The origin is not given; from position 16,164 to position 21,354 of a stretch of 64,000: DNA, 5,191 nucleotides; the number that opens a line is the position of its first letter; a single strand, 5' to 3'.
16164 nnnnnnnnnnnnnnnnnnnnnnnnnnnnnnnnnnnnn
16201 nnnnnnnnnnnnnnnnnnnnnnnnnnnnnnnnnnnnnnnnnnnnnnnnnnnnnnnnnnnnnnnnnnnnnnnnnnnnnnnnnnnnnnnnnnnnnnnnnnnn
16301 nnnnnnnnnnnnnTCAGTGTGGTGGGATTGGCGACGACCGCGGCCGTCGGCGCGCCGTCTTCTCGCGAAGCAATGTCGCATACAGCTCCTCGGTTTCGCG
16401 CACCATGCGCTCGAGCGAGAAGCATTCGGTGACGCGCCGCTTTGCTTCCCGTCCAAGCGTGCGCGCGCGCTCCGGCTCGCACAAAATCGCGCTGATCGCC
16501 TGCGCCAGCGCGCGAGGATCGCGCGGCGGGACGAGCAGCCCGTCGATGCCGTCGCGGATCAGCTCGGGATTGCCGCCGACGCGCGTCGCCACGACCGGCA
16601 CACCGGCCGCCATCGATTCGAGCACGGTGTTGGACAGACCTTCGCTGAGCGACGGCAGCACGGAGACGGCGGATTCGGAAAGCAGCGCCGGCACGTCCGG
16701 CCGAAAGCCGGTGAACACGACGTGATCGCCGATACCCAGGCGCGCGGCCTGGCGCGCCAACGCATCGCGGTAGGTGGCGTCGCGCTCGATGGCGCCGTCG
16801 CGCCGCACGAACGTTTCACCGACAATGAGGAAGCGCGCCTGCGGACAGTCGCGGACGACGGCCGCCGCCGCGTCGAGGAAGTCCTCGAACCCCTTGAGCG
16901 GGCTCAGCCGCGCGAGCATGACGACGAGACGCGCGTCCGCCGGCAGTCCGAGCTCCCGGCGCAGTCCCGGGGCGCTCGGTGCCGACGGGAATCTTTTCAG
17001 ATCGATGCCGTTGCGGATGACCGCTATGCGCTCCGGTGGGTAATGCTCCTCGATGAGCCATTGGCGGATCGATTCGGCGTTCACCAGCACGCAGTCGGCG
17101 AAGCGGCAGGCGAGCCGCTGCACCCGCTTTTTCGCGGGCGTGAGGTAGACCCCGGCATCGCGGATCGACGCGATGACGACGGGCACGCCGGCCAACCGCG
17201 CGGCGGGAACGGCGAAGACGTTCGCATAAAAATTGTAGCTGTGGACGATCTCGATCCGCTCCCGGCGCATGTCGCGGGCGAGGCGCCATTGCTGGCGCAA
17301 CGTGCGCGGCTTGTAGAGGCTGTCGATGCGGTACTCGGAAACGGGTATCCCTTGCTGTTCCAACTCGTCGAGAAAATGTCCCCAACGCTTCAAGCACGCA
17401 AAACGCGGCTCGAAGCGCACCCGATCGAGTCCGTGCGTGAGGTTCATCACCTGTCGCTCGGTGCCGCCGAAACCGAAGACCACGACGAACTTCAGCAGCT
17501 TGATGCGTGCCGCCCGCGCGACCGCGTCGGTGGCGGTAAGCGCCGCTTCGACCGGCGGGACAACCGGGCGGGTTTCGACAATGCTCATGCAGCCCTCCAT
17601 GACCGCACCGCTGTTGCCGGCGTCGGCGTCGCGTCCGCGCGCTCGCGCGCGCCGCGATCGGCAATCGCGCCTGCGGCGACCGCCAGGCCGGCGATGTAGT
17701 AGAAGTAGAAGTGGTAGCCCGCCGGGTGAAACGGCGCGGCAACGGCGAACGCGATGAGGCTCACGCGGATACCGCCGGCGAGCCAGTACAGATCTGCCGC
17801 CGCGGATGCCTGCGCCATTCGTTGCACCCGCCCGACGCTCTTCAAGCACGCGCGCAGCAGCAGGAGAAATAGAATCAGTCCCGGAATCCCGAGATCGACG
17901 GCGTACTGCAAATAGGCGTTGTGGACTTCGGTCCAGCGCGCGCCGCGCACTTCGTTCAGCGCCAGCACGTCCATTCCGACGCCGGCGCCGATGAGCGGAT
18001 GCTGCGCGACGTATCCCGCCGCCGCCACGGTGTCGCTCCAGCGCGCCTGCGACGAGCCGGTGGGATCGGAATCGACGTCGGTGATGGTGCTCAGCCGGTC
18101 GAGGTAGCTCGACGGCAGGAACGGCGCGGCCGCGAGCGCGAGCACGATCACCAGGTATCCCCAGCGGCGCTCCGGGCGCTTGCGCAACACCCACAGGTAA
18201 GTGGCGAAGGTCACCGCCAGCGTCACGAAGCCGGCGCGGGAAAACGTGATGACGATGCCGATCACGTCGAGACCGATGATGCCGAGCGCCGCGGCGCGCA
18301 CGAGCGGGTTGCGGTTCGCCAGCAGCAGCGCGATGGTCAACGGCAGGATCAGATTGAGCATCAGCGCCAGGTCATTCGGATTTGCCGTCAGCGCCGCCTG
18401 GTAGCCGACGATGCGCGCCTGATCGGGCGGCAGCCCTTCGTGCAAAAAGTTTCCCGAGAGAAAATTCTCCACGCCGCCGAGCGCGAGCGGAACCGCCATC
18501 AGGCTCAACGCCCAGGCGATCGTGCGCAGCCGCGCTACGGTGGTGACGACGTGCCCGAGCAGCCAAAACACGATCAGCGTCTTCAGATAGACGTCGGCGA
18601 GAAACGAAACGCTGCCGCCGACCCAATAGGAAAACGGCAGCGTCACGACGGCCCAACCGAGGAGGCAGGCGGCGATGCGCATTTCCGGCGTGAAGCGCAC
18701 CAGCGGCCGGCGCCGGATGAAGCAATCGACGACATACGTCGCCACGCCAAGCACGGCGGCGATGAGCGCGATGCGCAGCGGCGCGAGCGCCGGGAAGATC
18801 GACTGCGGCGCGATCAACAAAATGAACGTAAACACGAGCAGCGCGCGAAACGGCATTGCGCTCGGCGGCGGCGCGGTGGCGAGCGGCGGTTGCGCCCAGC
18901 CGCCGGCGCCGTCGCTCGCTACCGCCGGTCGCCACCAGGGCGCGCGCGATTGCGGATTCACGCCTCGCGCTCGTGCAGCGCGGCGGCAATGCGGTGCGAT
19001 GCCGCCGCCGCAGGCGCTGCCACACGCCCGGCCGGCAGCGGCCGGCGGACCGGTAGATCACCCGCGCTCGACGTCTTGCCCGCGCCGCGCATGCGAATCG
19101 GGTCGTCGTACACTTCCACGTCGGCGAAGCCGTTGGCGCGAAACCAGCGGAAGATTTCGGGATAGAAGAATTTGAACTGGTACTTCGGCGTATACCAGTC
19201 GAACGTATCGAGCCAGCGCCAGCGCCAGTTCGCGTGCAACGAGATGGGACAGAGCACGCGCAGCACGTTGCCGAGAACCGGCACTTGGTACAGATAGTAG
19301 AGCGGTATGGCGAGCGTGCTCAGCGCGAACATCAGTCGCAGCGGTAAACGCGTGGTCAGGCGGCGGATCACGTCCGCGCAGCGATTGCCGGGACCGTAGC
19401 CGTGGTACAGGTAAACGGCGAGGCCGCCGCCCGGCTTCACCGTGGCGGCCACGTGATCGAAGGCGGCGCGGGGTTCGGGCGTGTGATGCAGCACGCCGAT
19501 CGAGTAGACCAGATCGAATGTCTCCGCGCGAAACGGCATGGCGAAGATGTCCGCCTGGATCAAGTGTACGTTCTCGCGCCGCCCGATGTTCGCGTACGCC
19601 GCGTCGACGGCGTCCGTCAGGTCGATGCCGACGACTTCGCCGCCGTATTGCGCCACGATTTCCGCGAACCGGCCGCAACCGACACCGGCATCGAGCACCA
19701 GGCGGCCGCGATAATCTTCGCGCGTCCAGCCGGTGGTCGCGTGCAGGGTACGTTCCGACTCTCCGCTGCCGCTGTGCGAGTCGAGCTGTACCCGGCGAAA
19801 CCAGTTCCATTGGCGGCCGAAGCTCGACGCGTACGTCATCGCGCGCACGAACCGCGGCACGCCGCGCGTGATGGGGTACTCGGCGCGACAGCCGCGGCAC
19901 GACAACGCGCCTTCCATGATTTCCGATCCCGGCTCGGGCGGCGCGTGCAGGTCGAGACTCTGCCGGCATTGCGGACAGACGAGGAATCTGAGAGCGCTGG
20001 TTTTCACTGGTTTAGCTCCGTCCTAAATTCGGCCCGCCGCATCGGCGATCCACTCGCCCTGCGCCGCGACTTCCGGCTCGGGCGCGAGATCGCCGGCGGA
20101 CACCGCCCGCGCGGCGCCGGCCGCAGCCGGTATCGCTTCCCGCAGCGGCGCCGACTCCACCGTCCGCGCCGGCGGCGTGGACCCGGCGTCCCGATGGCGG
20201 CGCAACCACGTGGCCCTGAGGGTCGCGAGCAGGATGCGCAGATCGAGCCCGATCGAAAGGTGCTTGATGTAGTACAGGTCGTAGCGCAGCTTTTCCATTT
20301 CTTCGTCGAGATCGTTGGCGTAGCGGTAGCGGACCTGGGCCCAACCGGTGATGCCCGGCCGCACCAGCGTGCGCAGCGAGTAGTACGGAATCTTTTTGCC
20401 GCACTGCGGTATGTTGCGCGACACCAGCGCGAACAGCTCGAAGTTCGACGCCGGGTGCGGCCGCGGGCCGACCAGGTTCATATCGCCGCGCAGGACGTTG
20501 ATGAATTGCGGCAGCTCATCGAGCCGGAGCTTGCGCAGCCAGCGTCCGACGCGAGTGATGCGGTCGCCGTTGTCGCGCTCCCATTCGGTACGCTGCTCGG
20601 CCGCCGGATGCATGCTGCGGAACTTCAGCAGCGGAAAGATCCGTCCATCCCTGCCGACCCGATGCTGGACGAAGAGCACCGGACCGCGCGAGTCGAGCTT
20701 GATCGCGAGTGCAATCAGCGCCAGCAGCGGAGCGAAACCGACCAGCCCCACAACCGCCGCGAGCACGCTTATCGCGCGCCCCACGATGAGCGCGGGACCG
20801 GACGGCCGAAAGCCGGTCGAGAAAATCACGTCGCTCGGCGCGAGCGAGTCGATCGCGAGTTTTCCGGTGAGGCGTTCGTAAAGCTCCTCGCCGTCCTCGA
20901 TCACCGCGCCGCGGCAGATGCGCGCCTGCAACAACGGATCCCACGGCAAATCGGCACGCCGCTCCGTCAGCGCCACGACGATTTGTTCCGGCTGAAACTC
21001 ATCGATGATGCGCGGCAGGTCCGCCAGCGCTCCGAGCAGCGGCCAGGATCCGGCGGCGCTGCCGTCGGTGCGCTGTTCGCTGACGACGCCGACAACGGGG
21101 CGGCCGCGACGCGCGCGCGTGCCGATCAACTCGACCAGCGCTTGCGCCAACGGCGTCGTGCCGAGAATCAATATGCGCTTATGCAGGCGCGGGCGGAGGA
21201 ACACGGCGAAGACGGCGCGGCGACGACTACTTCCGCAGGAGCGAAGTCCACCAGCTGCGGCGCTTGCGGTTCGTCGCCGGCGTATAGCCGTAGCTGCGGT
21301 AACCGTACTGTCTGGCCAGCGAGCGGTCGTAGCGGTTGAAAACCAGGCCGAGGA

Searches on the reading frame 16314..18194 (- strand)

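Call 16: search_protein_families(library=pfam, proteins=[window:16314-18194:-], max_evalue=0.001)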
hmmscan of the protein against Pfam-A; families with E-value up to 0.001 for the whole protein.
window:16314-18194:- (626 aa): 7 families
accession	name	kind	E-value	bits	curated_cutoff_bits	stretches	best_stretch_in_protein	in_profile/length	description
PF13692.12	Glyco_trans_1_4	-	3.5e-38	131.5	27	1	422-571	2-140/142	Glycosyl transferases group 1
PF00534.26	Glycos_transf_1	-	3.9e-38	131.1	26.4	1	412-586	6-171/172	Glycosyl transferases group 1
PF13439.12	Glyco_transf_4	-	6.4e-23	82.1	28.5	1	242-401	1-170/170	Glycosyltransferase Family 4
PF13579.12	Glyco_trans_4_4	-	2.2e-18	67.5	29.7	1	243-396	1-158/158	Glycosyl transferase 4-like domain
PF20706.3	GT4-conflict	-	6.6e-09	35.7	26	1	387-598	171-382/385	Family 4 Glycosyltransferase in conflict systems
PF13524.12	Glyco_trans_1_2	-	3.5e-08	34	25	1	448-600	10-141/144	Glycosyl transferase-like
PF13477.12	Glyco_trans_4_2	-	0.00056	20.5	23.4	1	275-371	37-137/139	Glycosyl transferase 4-like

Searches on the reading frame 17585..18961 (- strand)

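Call 16: search_protein_families(library=pfam, proteins=[window:17585-18961:-], max_evalue=0.001)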
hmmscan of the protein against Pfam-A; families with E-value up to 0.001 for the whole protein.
window:17585-18961:- (458 aa): 1 family
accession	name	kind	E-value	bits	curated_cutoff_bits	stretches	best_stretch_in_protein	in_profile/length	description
PF04932.20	Wzy_C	-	6.2e-20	71.9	31.7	1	231-366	5-149/149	O-Antigen ligase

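Call 48: search_protein_families(library=ncbifam, proteins=[window:17585-18961:-], max_evalue=0.00001)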
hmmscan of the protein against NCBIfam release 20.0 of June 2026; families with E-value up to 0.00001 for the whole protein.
window:17585-18961:- (458 aa): 2 families
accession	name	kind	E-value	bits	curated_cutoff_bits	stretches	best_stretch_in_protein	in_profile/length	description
TIGR03097.1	PEP_O_lig_1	hypoth_equivalog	3.9e-32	111.6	188.1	1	37-429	20-402/408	putative O-glycosylation ligase, exosortase A system-associated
TIGR00947.1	2A73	equivalog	7.7e-07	28.5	366.4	1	193-398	169-387/425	IctB family putative bicarbonate transporter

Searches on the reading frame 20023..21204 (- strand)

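Call 16: search_protein_families(library=pfam, proteins=[window:20023-21204:-], max_evalue=0.001)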
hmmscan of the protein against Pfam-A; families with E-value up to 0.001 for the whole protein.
window:20023-21204:- (393 aa): 1 family
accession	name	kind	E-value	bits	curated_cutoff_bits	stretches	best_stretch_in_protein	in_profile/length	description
PF02397.22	Bac_transf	-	3.2e-60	203.1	27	1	143-331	2-176/179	Bacterial sugar transferase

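Call 48: search_protein_families(library=ncbifam, proteins=[window:20023-21204:-], max_evalue=0.00001)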
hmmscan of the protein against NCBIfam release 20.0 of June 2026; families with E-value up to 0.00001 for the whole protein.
window:20023-21204:- (393 aa): 10 families
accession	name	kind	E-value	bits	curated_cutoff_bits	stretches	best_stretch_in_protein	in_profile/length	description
TIGR03025.1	EPS_sugtrans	subfamily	1.9e-90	304.3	295.55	1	7-335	124-441/445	exopolysaccharide biosynthesis polyprenyl glycosylphosphotransferase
TIGR03013.1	EpsB_2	subfamily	2.4e-90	303.7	393.35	1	6-331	121-435/443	TIGR03013 family XrtA/PEP-CTERM system glycosyltransferase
TIGR03023.1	WcaJ_sugtrans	equivalog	6.5e-76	256.4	410.75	1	8-336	129-450/453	undecaprenyl-phosphate glucose phosphotransferase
TIGR03022.1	WbaP_sugtrans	subfamily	1.9e-48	165.8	403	1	8-331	125-448/456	undecaprenyl-phosphate galactose phosphotransferase WbaP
NF007518.0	PRK10124.1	equivalog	8.1e-44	150.1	684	1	135-329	267-454/464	undecaprenyl-phosphate glucose phosphotransferase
NF050817.1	PolSacchBiosHfsE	equivalog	5.7e-40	137.4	750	1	135-329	265-456/467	polysaccharide biosynthesis protein HfsE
NF052601.1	undeca_RfbP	equivalog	8e-36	123.5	330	1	143-335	46-238/244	undecaprenyl-phosphate galactose phosphotransferase family protein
NF041877.1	EPS_EpsZ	equivalog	1.9e-35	122.4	800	1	133-329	257-449/459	exopolysaccharide biosynthesis polyisoprenyl-phosphate hexose-1-phosphate transferase EpsZ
NF011751.0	PRK15204.1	equivalog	1e-25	90.3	907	1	142-332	280-469/476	undecaprenyl-phosphate galactose phosphotransferase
NF045514.1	glycotran_HepC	equivalog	9.8e-25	87.1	140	1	141-249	116-211/220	heterocyst development glycosyltransferase HepC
